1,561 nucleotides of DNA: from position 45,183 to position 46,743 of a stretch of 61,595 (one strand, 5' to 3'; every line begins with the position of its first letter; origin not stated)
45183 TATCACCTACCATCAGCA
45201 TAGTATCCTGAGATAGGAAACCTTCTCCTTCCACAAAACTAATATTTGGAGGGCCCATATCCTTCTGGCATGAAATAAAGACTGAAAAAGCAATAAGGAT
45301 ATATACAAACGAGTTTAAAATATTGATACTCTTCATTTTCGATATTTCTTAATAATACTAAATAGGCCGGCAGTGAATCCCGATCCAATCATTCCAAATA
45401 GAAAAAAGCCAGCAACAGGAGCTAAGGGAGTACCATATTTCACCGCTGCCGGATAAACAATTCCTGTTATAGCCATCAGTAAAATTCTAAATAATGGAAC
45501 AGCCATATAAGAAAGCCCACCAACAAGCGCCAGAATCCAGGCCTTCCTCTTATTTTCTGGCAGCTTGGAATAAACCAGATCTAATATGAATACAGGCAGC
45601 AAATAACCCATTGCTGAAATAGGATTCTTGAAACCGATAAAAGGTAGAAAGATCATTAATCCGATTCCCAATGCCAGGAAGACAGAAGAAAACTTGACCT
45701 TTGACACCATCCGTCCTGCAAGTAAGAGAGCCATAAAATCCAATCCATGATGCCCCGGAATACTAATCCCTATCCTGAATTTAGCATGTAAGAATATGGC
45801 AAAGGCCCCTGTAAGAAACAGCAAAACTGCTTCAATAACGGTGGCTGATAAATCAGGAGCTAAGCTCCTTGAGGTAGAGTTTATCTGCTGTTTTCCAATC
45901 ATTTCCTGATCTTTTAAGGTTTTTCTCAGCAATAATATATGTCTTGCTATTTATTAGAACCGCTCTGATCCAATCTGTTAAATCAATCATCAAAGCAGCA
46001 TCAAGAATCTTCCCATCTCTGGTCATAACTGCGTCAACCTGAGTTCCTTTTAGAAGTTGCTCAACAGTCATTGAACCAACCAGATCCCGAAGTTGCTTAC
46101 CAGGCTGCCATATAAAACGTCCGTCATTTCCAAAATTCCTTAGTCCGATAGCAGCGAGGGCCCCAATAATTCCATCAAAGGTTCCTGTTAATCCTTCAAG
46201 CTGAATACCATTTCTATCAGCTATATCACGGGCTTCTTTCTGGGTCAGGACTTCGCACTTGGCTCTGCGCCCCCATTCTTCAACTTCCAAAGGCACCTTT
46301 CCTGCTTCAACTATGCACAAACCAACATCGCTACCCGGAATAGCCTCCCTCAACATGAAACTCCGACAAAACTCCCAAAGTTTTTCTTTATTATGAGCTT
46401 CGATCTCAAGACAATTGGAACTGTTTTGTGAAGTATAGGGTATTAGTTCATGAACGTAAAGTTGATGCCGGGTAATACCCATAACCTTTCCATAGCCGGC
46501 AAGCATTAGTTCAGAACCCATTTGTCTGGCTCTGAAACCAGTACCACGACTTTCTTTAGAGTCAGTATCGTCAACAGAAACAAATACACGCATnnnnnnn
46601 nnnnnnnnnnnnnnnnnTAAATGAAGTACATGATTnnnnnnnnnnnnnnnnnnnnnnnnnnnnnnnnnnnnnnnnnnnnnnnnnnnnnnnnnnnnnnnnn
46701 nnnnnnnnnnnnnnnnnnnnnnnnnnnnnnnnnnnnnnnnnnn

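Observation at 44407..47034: Candidate novel system: ModE-like regulator, stand-alone TiaS-kinase-domain-like protein, polytopic membrane protein and lipoprotein in one operon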

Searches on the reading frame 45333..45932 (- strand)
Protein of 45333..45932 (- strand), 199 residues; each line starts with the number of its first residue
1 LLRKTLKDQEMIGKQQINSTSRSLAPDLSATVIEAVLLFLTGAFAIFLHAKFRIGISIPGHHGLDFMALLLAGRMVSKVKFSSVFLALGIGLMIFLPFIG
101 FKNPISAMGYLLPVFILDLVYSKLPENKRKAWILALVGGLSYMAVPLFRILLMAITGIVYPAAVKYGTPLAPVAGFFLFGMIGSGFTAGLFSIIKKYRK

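Call 3: search_protein_families(library=pfam, proteins=[window:45333-45932:-], max_evalue=0.1)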
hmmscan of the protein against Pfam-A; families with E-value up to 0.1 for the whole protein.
window:45333-45932:- (199 aa): 0 families

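Call 4: search_protein_families(library=ncbifam, proteins=[window:45333-45932:-], max_evalue=0.1)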
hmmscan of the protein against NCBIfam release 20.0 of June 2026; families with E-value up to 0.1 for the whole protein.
window:45333-45932:- (199 aa): 0 families

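Call 34: find_homologous_proteins(query=window:45333-45902:-, max_evalue=0.001)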
Query window:45333-45902:- (189 aa): 9 proteins with E <= 0.001 among 933 candidates.
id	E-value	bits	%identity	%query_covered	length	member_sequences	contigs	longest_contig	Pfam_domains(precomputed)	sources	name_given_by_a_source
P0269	9.0e-110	383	96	100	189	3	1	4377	-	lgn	-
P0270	1.1e-96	340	84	100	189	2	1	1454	-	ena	-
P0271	6.1e-85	302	73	100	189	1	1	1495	-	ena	-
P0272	5.2e-82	292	68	100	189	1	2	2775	-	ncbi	-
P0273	2.3e-81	290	70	100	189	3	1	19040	-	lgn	-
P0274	6.8e-79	282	67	100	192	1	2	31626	-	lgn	-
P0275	8.3e-72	259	63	99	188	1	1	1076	-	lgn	-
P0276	5.1e-70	253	65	100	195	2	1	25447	-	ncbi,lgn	-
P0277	1.5e-68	249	63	95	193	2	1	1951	-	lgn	-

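Call 37: find_homologous_proteins(query=A2, max_evalue=0.001)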
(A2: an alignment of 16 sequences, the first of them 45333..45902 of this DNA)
Query A2 (16 sequences) (189 aa, profile of the alignment): 103 proteins with E <= 0.001 among 8000 candidates.
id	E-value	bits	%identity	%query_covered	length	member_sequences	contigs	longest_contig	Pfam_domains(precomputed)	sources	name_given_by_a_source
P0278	1.1e-66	242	36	81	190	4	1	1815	-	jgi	jgi:hypothetical protein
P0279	6.4e-64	233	35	73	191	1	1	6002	-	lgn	-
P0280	3.2e-63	231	34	86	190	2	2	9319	-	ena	-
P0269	3.6e-63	231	96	100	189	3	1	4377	-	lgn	-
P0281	5.3e-63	230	33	75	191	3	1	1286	-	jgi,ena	-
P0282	7.4e-60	220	29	54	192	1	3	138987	-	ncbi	-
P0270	9.5e-59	216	84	100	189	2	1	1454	-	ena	-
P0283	7.5e-58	213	29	88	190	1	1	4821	-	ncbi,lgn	-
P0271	8.4e-58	213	73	100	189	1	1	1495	-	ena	-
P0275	1.1e-57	213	63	99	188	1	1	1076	-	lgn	-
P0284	1.3e-57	213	29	88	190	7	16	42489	-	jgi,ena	jgi:hypothetical protein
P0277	5.1e-57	211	63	95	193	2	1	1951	-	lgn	-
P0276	1.4e-56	209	65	100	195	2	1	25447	-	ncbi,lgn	-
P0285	9.6e-56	207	34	89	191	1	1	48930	-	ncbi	ncbi:MAG: hypothetical protein AB1345_12195 [Chloroflexota bacterium]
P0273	1.1e-55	206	70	100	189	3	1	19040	-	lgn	-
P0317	3.3e-51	192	29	88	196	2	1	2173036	-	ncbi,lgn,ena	-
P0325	4.2e-50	188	29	77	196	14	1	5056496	-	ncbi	-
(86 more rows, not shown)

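Call 40: search_solved_structures(query=A3, max_evalue=10)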
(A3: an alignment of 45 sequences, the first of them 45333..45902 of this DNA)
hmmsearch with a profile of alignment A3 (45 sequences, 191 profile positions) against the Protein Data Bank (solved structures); distinct sequences matched with E-value up to 10: 1.
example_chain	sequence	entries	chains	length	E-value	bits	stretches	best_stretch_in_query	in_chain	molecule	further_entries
1c05_A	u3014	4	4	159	2.2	11.2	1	34-63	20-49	RIBOSOMAL PROTEIN S4 DELTA 41 | PROTEIN (S4 RIBOSOMAL PROTEIN) | S4 RIBOSOMAL PROTEIN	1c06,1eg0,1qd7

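Call 43: search_protein_families(library=pfam, proteins=[window:45333-45902:-], max_evalue=10)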
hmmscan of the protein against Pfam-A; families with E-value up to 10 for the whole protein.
window:45333-45902:- (189 aa): 1 family
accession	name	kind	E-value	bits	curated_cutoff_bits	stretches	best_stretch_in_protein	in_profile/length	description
PF17534.7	DUF5453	-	0.89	9.9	25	1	76-146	36-105/186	Family of unknown function (DUF5453)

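Call 47: predict_structure(alignment_id=A3)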
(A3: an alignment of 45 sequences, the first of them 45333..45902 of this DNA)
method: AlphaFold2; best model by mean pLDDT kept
length: 189 residues; sequences in the alignment: 45
mean_pLDDT: 89.8   pTM: 0.83
mean pLDDT of the five models: 89.8, 87.8, 87.3, 84.1, 81.0
residues with pLDDT >= 90: 139; 70-90: 34; 50-70: 13; < 50: 3
segments of 3 or more residues with pLDDT < 50: none
pLDDT, mean of each block of 10 residues (from residue 1): 53 62 95 96 84 95 91 95 94 92 96 93 98 97 92 88 96 98 91
secondary structure, 60 per line:
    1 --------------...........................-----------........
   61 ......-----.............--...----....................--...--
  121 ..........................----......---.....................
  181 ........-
elements in order: H15-41 H53-66 H72-84 H94-113 H121-146 H151-156 H160-188

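Call 50: fold_search(model_id=the predicted structure, library=pdb)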
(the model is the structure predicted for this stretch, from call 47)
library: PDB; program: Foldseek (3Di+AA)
matches with E <= 10: 206; with E <= 0.001: 0
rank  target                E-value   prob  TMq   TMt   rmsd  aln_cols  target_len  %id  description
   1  5edl                  1.3e-01  0.98  0.46  0.44   6.6       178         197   17  Crystal structure of an S-component of ECF transporter (released 2016-08-17)
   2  6zg3_C                3.8e-01  0.94  0.51  0.48   6.3       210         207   20  the structure of ECF PanT transporter in a complex with a nanobody (released 2021-03-03)
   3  5koa_A                4.3e-01  0.16  0.21  0.17  15.9       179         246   13  Structure of Escherichia coli ZapD bound to the C-terminal tail of FtsZ (released 2017-01-25)
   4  8ce1_C                5.0e-01  0.21  0.23  0.19  14.4       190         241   10  Cytochrome c maturation complex CcmABCD (released 2023-09-06)
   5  8f4n_A                8.8e-01  0.10  0.16  0.05  18.4       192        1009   11  Dimer of aminoglycoside efflux pump AcrD (released 2022-12-28)
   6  8xxy                  9.6e-01  0.08  0.18  0.16  18.1       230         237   13  Structure of CXCR3 in the apo-state (Receptor focused map) (released 2025-02-26)
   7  7f02_C                1.1e+00  0.15  0.24  0.21  14.3       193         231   12  Cytochrome c-type biogenesis protein CcmABCD from E. coli (released 2022-11-09)
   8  9gu0_E                1.1e+00  0.08  0.17  0.09  18.7       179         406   18  Human adult muscle nAChR in resting state in detergent with alpha-bungarotoxin (released 2025-05-14)
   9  9ns9_R                1.1e+00  0.06  0.16  0.14  16.0       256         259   12  Cryo-EM structure of Gi-coupled FFA2 in complex with TUG-1375 and compound 187 (released 2025-06-25)
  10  5kbw_B                1.2e+00  0.63  0.44  0.47   6.9       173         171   16  Crystal structure of TmRibU, the riboflavin-binding S subunit from the Thermotoga maritima ECF transporter (released 2016-06-29)
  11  6m97                  1.3e+00  0.07  0.17  0.16  26.6       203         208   11  Crystal structure of the high-affinity copper transporter Ctr1 (released 2019-04-03)
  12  9lrs_R                1.4e+00  0.08  0.19  0.16  16.8       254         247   12  The structure of MRGPRX4 with PSB-18061 (released 2026-02-04)
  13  8dwc_R                1.5e+00  0.06  0.19  0.15  18.6       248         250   10  CryoEM structure of Gq-coupled MRGPRX1 with peptide agonist BAM8-22 (released 2022-11-02)
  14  5n6h_B                1.5e+00  0.47  0.47  0.21   7.4       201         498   14  Structure of the membrane integral lipoprotein N-acyltransferase Lnt from E. coli (released 2017-07-12)
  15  7m3j_B                1.5e+00  0.08  0.19  0.07  18.2       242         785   13  Asymmetric Activation of the Calcium Sensing Receptor Homodimer (released 2021-06-30)
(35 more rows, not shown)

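Call 67: find_encoding_contigs(protein=P0325, flank=10000, max_places=1)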
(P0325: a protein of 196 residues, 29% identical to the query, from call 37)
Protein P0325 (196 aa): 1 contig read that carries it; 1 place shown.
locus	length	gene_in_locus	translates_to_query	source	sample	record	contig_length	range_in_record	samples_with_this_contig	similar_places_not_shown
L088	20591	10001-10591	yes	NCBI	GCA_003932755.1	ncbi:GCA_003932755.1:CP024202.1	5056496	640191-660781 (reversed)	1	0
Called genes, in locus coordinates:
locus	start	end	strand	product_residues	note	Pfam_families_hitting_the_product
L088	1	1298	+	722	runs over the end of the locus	PF03030:H_PPase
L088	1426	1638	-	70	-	PF11390:FdsD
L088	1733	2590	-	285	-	PF02634:FdhD-NarQ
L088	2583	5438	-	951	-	PF13510:Fer2_4, PF10588:NADH-G_4Fe-4S_3, PF12838:Fer4_7, PF13237:Fer4_10 (weak), PF14697:Fer4_21 (weak), PF04879:Molybdop_Fe4S4, PF00384:Molybdopterin, PF01568:Molydop_binding, +2 more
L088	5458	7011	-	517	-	PF01512:Complex1_51K, PF10589:NADH_4Fe-4S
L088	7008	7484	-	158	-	PF01257:2Fe-2S_thioredx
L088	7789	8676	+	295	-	PF12728:HTH_17, PF12727:PBP_like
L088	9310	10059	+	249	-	-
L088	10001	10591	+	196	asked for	-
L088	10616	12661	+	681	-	PF07715:Plug, PF00593:TonB_dep_Rec_b-barrel, PF14905:OMP_b-brl_3 (weak)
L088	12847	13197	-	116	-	-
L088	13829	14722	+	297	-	PF13676:TIR_2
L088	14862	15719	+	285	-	-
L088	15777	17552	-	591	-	PF02321:OEP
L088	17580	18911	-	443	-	PF25919:BSH_CusB (faint), PF00364:Biotin_lipoyl (faint), PF25917:BSH_RND, PF25997:BSH_YhbJ (faint)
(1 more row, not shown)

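Call 68: find_encoding_contigs(protein=P0317, flank=10000, max_places=1)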
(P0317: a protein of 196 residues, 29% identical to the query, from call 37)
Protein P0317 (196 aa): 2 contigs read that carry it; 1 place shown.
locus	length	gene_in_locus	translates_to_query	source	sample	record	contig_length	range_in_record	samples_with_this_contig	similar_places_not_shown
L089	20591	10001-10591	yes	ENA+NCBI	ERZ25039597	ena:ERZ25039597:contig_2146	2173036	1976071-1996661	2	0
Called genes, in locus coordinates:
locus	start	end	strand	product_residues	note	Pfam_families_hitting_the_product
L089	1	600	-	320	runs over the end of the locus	PF12728:HTH_17, PF12727:PBP_like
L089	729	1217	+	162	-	PF11749:DUF3305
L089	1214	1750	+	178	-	PF11748:DUF3306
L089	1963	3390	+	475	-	PF12837:Fer4_6 (faint), PF13484:Fer4_16 (faint), PF14697:Fer4_21 (faint), PF25160:LdpA_Fe-S-bd (faint), PF00037:Fer4 (weak), PF13237:Fer4_10, PF12838:Fer4_7, PF13187:Fer4_9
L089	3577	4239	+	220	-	PF02613:Nitrate_red_del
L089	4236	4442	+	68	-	-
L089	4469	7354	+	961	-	PF04879:Molybdop_Fe4S4, PF00384:Molybdopterin, PF01568:Molydop_binding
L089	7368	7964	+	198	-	PF13187:Fer4_9 (faint), PF14697:Fer4_21 (faint), PF13247:Fer4_11, PF00037:Fer4, PF12797:Fer4_2 (weak), PF12837:Fer4_6, PF13237:Fer4_10 (weak), PF12838:Fer4_7 (weak)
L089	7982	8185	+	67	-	-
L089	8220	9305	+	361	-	PF01292:Ni_hydr_CYTB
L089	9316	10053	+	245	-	-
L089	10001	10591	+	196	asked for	-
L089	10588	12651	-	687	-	-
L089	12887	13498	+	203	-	PF04264:YceI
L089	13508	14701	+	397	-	PF03741:TerC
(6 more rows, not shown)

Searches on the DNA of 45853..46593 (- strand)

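Call 46: search_rna_families(sources=[L005, L015, L017, L019, L022, L037, L057, L070, L071, L024, L029], threshold=gathering)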
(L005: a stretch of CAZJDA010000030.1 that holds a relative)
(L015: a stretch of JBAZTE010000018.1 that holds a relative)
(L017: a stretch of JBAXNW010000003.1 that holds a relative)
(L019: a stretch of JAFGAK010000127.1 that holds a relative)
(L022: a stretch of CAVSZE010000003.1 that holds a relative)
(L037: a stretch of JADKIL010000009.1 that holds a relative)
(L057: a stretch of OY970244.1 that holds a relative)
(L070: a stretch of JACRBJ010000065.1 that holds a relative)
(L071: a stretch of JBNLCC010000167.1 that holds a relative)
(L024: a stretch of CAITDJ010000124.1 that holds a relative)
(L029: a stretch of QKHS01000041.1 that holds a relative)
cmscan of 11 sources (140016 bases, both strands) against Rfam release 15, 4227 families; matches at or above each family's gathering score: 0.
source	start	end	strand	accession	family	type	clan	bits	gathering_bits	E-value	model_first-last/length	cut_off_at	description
